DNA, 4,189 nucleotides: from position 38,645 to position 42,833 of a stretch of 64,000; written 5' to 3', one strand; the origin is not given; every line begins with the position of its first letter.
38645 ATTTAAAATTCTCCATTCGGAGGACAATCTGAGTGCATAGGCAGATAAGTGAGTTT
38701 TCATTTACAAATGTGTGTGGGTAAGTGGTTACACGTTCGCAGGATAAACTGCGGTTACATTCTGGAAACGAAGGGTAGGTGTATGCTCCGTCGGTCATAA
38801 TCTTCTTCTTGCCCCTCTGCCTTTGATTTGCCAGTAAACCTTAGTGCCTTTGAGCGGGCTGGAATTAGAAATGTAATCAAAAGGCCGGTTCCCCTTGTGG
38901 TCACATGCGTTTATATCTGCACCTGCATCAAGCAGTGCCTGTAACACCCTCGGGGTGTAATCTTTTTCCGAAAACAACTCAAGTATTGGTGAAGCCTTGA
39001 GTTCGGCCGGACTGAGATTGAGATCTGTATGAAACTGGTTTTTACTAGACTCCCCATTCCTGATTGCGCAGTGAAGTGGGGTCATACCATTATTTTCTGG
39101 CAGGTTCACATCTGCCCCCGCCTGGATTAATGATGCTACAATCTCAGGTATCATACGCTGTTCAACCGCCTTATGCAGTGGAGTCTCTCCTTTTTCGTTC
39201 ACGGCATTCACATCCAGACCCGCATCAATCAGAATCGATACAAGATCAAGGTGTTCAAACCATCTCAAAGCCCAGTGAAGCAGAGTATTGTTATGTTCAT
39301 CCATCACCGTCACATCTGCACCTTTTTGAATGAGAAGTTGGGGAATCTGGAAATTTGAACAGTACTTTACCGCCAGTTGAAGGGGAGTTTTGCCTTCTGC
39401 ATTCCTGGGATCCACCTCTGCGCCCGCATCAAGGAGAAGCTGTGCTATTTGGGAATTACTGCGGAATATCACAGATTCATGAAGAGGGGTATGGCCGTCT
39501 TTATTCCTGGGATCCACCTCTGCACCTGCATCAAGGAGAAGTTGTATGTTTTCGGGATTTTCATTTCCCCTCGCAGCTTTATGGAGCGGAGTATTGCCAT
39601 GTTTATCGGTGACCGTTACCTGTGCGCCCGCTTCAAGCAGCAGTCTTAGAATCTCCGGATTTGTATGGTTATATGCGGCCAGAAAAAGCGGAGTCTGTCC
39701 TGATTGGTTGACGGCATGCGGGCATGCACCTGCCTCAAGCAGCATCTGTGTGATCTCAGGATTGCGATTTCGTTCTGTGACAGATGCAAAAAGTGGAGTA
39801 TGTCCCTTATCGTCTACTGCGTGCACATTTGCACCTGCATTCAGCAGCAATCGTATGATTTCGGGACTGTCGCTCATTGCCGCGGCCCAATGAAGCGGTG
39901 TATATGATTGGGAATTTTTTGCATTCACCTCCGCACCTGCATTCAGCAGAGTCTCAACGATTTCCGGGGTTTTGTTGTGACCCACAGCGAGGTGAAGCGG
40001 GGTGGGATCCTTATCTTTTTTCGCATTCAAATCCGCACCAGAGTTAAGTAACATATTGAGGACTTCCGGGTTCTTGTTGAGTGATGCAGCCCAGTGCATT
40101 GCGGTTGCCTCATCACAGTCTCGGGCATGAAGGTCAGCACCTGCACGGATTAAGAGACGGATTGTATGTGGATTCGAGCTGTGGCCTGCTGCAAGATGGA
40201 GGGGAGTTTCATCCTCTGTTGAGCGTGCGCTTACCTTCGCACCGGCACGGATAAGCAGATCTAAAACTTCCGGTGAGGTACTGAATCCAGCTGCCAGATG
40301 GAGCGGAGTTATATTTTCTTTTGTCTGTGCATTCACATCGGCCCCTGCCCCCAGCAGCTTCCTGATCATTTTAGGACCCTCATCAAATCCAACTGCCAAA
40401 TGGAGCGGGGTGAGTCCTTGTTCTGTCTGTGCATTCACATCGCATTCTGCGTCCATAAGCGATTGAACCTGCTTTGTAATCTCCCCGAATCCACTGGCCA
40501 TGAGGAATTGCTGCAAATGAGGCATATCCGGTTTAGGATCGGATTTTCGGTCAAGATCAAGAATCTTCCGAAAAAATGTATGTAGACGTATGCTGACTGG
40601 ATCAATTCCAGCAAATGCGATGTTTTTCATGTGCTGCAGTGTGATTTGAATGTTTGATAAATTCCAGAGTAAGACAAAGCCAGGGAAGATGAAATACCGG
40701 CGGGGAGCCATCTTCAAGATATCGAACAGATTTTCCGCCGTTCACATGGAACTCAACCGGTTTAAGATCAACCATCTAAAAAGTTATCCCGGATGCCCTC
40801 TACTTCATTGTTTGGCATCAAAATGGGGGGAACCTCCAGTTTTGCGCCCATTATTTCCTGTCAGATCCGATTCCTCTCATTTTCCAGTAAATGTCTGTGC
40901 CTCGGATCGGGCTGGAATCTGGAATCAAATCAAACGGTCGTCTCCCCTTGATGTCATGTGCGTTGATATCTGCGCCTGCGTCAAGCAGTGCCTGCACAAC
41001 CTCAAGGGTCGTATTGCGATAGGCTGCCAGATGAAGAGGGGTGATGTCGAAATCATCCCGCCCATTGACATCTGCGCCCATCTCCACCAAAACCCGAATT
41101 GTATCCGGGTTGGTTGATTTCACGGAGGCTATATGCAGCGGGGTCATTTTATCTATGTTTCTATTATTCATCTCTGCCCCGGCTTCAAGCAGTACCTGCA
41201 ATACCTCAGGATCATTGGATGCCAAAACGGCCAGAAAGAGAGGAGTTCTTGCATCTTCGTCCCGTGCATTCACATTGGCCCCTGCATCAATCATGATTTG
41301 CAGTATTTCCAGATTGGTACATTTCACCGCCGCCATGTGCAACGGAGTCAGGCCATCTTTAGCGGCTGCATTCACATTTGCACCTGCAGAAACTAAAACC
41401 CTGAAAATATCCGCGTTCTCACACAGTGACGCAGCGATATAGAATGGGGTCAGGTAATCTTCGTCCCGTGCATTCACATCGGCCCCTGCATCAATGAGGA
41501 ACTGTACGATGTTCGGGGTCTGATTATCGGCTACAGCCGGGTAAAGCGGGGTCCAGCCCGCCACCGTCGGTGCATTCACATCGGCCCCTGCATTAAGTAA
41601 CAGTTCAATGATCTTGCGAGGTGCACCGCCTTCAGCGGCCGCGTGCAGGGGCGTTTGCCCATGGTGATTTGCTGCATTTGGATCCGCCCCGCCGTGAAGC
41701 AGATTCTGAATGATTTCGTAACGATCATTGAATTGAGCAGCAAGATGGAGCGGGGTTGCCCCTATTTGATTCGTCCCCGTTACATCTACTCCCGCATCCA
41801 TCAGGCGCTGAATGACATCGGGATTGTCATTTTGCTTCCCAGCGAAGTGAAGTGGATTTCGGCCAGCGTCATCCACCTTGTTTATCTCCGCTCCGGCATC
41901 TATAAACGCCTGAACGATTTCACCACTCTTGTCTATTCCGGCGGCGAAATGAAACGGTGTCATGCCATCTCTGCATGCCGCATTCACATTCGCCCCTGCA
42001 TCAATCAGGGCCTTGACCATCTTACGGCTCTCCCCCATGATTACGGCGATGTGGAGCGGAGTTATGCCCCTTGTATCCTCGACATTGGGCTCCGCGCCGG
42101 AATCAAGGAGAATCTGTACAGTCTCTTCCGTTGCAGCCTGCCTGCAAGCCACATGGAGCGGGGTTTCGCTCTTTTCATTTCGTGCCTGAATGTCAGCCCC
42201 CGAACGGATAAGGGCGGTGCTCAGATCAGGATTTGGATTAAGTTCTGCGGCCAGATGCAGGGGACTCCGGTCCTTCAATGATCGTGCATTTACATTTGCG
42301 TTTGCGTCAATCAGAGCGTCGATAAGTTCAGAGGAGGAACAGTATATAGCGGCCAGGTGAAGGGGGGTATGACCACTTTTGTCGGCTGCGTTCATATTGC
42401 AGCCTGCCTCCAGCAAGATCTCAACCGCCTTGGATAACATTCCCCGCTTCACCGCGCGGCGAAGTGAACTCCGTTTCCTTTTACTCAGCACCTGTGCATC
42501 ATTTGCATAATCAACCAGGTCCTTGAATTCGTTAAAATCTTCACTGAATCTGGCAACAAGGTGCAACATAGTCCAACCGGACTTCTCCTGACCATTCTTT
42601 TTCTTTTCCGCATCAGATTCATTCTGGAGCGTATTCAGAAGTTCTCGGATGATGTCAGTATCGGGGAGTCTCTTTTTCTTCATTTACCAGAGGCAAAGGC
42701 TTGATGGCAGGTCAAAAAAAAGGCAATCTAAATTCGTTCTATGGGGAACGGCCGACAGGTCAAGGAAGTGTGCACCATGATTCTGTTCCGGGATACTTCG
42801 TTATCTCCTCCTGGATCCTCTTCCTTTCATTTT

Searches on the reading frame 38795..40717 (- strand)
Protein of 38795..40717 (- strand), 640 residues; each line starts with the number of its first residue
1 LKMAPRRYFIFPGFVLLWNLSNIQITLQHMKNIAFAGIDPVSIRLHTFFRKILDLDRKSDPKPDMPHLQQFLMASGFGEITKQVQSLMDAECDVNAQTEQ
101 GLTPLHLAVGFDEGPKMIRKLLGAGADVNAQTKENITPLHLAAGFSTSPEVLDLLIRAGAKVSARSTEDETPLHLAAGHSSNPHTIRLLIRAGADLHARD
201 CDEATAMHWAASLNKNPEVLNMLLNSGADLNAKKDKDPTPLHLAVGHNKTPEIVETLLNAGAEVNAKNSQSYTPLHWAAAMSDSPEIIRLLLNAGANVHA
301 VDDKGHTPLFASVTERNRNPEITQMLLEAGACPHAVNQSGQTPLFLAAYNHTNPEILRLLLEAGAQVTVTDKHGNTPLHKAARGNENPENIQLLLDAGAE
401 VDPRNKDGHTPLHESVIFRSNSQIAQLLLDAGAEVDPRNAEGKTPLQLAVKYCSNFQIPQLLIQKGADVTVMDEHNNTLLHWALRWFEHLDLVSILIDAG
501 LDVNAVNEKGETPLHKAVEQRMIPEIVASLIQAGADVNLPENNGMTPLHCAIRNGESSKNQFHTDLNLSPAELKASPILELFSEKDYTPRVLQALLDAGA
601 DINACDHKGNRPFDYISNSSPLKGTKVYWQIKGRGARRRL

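Call 24: search_protein_families(library=pfam, proteins=[window:38795-40717:-], max_evalue=1)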
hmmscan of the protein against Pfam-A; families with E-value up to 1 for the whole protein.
window:38795-40717:- (640 aa): 18 families
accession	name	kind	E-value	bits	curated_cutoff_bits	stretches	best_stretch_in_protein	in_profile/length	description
PF12796.13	Ank_2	-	3e-135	441.6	27.3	10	275-371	1-90/90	Ankyrin repeats (3 copies)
PF00023.36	Ank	-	7.8e-100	321.4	21.1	14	272-303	3-33/33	Ankyrin repeat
PF13637.12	Ank_4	-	1.6e-80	263.6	22.7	15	480-518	1-38/50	Ankyrin repeats (many copies)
PF13606.12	Ank_3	-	7.8e-59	188.2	22.3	10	272-299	3-29/30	Ankyrin repeat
PF13857.12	Ank_5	-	1.4e-55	185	27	10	326-381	1-56/56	Ankyrin repeats (many copies)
PF24521.3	Ank_KRIT1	-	1.4e-12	48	80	1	375-449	47-125/149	KRIT1 ankyrin-repeats domain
PF23745.1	ANK_LRRK2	-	7.1e-12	45.7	27.5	2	207-291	34-113/130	LRRK2 ANK repeat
PF18029.7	Glyoxalase_6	-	8.2e-06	26.9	23.6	0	44-134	11-89/106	Glyoxalase-like domain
PF01225.30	Mur_ligase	-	0.00095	19.9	21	0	288-325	37-73/95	Mur ligase family, catalytic domain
PF03720.21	UDPG_MGDP_dh_C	-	0.0012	19.6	30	0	355-378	21-44/103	UDP-glucose/GDP-mannose dehydrogenase family, UDP binding domain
PF00675.25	Peptidase_M16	-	0.035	14.4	22.3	0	218-259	52-93/149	Insulinase (Peptidase family M16)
PF22295.1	DUF6967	-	0.052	13.8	27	1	179-214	25-60/65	Family of unknown function (DUF6967)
PF00275.25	EPSP_synthase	-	0.067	12.3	22.8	0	517-581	116-176/417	EPSP synthase (3-phosphoshikimate 1-carboxyvinyltransferase)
PF04015.17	DUF362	-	0.097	13.2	24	0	355-431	21-99/200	Domain of unknown function (DUF362)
PF10728.14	DUF2520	-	0.14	12.3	25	0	153-200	17-63/125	Domain of unknown function (DUF2520)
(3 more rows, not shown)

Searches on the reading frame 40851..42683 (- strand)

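Call 24: search_protein_families(library=pfam, proteins=[window:40851-42683:-], max_evalue=1)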
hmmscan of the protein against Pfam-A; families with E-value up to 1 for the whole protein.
window:40851-42683:- (610 aa): 12 families
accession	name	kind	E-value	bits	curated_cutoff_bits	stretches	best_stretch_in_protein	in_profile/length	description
PF12796.13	Ank_2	-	6.7e-137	446.9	27.3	11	312-407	1-90/90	Ankyrin repeats (3 copies)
PF00023.36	Ank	-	3.5e-101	325.7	21.1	14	308-339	2-32/33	Ankyrin repeat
PF13637.12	Ank_4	-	6.8e-78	255.3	22.7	13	523-567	7-50/50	Ankyrin repeats (many copies)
PF13606.12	Ank_3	-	1.7e-68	217.8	22.3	10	341-371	1-30/30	Ankyrin repeat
PF13857.12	Ank_5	-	1.8e-61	203.8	27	12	329-380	2-53/56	Ankyrin repeats (many copies)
PF23745.1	ANK_LRRK2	-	8.5e-12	45.5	27.5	1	153-198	45-89/130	LRRK2 ANK repeat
PF24521.3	Ank_KRIT1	-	2.5e-10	40.7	80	1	450-522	51-128/149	KRIT1 ankyrin-repeats domain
PF00675.25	Peptidase_M16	-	0.0063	16.8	22.3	0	153-202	52-101/149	Insulinase (Peptidase family M16)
PF13653.12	GDPD_2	-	0.058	14.4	27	0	286-300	8-22/30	Glycerophosphoryl diester phosphodiesterase family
PF25786.1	HEAT_GCN1_C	-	0.15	12.5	27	0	421-463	97-138/151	GCN1-like, C-terminal HEAT repeats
PF18029.7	Glyoxalase_6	-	0.23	12.6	23.6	0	186-240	41-90/106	Glyoxalase-like domain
PF00077.25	RVP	-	0.39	11.5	20.7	0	562-573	15-26/101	Retroviral aspartyl protease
